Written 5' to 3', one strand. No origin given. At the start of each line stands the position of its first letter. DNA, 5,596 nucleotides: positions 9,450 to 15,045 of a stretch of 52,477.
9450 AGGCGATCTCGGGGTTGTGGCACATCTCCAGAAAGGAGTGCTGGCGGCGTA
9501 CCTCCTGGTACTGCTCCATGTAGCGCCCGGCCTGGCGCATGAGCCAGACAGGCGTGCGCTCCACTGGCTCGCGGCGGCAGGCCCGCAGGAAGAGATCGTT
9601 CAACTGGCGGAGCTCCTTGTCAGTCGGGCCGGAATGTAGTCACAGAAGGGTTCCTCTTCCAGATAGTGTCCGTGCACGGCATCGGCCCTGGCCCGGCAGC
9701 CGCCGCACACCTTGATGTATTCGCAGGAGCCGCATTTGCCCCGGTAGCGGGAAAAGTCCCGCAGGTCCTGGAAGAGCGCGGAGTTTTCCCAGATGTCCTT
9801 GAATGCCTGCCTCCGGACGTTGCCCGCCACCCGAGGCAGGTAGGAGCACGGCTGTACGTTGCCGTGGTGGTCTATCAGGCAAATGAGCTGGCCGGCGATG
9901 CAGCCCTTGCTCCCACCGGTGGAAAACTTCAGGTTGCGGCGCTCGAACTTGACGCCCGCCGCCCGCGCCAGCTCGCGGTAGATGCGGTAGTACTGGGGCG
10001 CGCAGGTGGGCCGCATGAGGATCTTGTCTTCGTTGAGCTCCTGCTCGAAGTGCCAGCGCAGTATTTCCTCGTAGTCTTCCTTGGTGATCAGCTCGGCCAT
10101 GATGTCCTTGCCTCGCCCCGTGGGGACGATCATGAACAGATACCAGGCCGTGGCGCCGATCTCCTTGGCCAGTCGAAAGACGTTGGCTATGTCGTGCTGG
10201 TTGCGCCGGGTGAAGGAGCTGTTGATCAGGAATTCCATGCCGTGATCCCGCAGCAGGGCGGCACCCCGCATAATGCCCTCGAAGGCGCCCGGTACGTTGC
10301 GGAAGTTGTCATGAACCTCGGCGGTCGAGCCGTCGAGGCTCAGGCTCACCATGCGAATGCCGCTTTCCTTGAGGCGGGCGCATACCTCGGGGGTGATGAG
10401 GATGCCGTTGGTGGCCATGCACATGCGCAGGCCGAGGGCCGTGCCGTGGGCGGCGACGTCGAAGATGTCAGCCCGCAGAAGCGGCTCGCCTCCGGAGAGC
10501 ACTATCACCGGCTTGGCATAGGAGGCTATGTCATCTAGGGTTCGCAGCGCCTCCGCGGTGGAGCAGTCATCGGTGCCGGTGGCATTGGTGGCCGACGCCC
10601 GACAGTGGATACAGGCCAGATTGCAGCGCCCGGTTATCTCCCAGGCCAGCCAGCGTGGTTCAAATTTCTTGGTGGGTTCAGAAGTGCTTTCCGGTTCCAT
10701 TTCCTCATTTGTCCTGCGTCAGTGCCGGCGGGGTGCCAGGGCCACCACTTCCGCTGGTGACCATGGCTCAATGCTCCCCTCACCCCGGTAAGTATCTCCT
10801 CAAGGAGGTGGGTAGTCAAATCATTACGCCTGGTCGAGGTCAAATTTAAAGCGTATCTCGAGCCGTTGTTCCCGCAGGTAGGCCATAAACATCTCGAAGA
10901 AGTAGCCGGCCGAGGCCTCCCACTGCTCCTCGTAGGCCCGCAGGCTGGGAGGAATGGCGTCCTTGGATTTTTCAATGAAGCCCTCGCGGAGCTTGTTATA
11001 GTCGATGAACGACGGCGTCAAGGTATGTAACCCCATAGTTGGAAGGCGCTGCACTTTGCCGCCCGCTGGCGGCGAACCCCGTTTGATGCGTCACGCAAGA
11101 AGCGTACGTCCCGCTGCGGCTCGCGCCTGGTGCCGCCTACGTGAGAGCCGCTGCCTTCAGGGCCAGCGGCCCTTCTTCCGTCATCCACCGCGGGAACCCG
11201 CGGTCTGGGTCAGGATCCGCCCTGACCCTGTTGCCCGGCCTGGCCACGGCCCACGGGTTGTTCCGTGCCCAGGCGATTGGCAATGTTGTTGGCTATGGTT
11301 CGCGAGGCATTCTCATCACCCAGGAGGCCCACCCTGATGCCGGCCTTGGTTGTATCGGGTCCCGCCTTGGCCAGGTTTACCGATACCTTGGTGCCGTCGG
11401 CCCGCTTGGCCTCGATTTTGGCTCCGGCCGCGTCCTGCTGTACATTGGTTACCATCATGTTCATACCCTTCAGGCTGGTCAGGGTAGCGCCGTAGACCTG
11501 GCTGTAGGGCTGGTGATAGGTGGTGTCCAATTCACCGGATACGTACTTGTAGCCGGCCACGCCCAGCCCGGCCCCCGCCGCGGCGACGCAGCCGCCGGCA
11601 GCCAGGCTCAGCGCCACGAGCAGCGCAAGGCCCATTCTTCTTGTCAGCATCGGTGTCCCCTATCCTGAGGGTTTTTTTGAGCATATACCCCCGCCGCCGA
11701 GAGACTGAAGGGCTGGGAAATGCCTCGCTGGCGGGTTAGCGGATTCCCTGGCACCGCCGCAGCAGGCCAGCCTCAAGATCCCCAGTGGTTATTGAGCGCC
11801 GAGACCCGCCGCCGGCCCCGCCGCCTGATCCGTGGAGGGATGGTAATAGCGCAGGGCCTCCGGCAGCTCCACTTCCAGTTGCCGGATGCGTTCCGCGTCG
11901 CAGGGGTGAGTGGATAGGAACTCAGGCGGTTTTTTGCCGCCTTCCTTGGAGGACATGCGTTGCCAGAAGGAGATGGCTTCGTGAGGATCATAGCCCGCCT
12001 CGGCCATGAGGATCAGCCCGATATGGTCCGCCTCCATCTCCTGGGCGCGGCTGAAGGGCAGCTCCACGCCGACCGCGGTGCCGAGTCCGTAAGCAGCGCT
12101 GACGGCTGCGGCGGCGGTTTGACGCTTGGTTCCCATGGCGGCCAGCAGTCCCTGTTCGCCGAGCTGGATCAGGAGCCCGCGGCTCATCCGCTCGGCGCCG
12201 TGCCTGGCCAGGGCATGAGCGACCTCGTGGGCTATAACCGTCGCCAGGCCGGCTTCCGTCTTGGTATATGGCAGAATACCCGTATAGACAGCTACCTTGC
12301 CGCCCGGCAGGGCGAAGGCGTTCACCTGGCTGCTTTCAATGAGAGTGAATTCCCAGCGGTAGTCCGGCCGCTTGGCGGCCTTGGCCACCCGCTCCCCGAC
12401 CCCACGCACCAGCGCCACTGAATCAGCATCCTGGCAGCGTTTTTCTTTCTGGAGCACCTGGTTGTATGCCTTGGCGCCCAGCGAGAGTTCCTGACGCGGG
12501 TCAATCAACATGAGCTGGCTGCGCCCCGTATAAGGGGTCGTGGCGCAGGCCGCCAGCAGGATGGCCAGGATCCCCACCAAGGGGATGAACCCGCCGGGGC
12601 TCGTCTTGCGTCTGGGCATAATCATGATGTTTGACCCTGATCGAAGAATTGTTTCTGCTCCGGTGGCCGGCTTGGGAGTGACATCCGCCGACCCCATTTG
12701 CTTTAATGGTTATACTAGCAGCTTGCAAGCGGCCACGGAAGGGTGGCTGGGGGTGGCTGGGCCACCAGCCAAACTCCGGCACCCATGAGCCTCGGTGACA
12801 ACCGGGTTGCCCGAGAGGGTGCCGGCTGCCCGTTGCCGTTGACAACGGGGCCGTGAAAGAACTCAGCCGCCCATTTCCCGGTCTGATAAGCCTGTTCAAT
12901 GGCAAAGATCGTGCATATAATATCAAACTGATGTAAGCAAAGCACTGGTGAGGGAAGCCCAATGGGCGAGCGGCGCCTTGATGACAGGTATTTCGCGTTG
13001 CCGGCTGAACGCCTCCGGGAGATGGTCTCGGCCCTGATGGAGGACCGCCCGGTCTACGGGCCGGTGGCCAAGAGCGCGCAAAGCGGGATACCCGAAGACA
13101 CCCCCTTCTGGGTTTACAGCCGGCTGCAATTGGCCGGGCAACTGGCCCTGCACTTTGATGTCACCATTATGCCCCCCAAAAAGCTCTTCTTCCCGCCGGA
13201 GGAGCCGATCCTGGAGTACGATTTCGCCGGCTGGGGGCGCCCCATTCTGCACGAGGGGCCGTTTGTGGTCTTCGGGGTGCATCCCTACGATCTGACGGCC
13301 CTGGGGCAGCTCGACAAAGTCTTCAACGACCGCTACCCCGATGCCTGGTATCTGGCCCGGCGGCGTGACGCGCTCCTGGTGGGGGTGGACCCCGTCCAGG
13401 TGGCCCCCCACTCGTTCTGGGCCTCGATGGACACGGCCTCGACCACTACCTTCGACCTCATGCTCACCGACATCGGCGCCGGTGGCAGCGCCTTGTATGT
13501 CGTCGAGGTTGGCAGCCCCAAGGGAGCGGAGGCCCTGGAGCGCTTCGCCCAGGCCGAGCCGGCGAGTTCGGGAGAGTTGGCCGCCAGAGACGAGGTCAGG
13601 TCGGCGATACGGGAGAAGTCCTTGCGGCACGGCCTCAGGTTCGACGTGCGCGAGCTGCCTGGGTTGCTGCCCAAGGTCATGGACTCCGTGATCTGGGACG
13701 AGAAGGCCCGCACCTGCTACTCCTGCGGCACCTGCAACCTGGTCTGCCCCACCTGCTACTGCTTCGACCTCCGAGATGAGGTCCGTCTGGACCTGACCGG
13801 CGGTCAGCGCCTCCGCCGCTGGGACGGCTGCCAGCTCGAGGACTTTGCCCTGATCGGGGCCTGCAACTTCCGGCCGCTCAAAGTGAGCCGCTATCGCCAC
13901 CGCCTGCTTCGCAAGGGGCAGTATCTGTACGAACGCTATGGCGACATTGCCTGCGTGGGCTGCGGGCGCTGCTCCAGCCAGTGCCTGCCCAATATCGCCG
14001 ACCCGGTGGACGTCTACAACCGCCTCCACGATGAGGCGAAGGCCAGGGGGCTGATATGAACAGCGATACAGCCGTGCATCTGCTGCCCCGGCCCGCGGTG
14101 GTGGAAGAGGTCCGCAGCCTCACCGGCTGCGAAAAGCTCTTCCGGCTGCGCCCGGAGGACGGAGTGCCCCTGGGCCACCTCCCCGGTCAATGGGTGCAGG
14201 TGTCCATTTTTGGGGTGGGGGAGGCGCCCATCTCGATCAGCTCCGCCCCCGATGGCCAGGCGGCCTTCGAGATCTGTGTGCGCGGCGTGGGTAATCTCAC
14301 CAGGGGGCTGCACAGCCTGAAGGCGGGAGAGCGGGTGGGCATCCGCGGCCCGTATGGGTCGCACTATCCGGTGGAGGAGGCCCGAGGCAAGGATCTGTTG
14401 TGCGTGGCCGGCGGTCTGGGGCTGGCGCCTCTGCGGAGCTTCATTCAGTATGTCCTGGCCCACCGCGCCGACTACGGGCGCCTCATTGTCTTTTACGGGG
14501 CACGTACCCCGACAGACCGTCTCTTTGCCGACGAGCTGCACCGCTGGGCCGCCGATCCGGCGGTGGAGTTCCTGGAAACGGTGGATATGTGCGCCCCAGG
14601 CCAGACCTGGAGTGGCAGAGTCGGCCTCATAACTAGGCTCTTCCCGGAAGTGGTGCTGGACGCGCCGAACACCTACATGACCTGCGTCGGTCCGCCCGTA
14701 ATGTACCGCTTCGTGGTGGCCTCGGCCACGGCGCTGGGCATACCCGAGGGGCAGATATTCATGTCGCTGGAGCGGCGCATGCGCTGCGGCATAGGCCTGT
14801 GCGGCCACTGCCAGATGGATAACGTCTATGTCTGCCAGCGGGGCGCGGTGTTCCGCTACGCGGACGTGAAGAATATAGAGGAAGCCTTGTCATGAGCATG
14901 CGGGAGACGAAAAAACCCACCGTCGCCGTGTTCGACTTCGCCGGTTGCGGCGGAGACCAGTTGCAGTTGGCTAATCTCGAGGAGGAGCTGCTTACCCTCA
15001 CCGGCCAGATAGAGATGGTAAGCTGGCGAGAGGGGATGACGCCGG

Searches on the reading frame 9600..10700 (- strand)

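Call 36: search_protein_families(library=pfam, proteins=[window:9600-10700:-], max_evalue=0.001)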
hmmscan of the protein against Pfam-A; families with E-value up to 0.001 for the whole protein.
window:9600-10700:- (366 aa): 3 families
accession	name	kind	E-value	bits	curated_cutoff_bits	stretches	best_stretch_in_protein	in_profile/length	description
PF04055.27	Radical_SAM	-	2.7e-23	83.4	29.5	1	21-176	2-164/166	Radical SAM superfamily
PF13186.11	SPASM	-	6.6e-09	36.4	21.5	1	267-326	1-66/67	Iron-sulfur cluster-binding domain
PF13353.11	Fer4_12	-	0.00016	22.4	22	1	25-80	14-70/137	4Fe-4S single cluster domain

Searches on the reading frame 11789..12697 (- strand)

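Call 73: search_protein_families(library=pfam, proteins=[window:11789-12697:-], max_evalue=0.001)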
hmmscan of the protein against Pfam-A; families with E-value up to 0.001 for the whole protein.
window:11789-12697:- (302 aa): 1 family
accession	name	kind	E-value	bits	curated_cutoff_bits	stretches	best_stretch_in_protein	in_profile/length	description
PF01435.24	Peptidase_M48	-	8.2e-41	140.3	20.3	1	97-275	7-183/186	Peptidase family M48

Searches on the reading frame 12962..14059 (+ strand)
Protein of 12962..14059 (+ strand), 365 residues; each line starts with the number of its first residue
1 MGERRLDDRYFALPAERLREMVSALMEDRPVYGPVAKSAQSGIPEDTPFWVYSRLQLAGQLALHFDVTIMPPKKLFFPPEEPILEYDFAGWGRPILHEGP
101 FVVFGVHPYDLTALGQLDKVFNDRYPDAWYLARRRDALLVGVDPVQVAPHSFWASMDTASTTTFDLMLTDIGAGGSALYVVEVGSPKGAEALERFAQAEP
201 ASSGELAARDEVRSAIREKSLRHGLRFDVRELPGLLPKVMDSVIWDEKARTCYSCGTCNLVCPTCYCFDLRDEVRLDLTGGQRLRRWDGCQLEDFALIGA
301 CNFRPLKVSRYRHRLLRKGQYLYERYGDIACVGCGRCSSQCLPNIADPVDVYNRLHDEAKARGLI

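Call 73: search_protein_families(library=pfam, proteins=[window:12962-14059:+], max_evalue=0.001)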
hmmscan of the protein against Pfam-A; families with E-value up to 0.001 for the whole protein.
window:12962-14059:+ (365 aa): 5 families
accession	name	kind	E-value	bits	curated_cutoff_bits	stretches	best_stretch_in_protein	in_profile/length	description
PF17179.9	Fer4_22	-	1.8e-27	96.4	27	1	251-344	1-94/95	4Fe-4S dicluster domain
PF13187.11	Fer4_9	-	1.2e-05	25.7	27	0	247-264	33-49/52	4Fe-4S dicluster domain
PF12838.12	Fer4_7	-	3.7e-05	24.6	27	0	245-264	31-50/52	4Fe-4S dicluster domain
PF13534.11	Fer4_17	-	0.00025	22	22.2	0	238-263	32-57/61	4Fe-4S dicluster domain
PF13237.11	Fer4_10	-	0.0003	21.1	25.5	0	248-271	5-22/53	4Fe-4S dicluster domain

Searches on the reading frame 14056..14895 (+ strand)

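Call 73: search_protein_families(library=pfam, proteins=[window:14056-14895:+], max_evalue=0.001)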
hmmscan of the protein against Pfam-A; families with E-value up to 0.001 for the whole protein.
window:14056-14895:+ (279 aa): 3 families
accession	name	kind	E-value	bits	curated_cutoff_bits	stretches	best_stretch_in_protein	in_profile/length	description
PF00175.26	NAD_binding_1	-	6.4e-12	46.5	22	1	117-220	2-107/109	Oxidoreductase NAD-binding domain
PF10418.14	DHODB_Fe-S_bind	-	1.2e-07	31.8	23.9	1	239-271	1-40/41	Iron-sulfur cluster binding domain of dihydroorotate dehydrogenase B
PF00970.30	FAD_binding_6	-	0.0003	21.5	21.1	0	16-103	4-97/99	Oxidoreductase FAD-binding domain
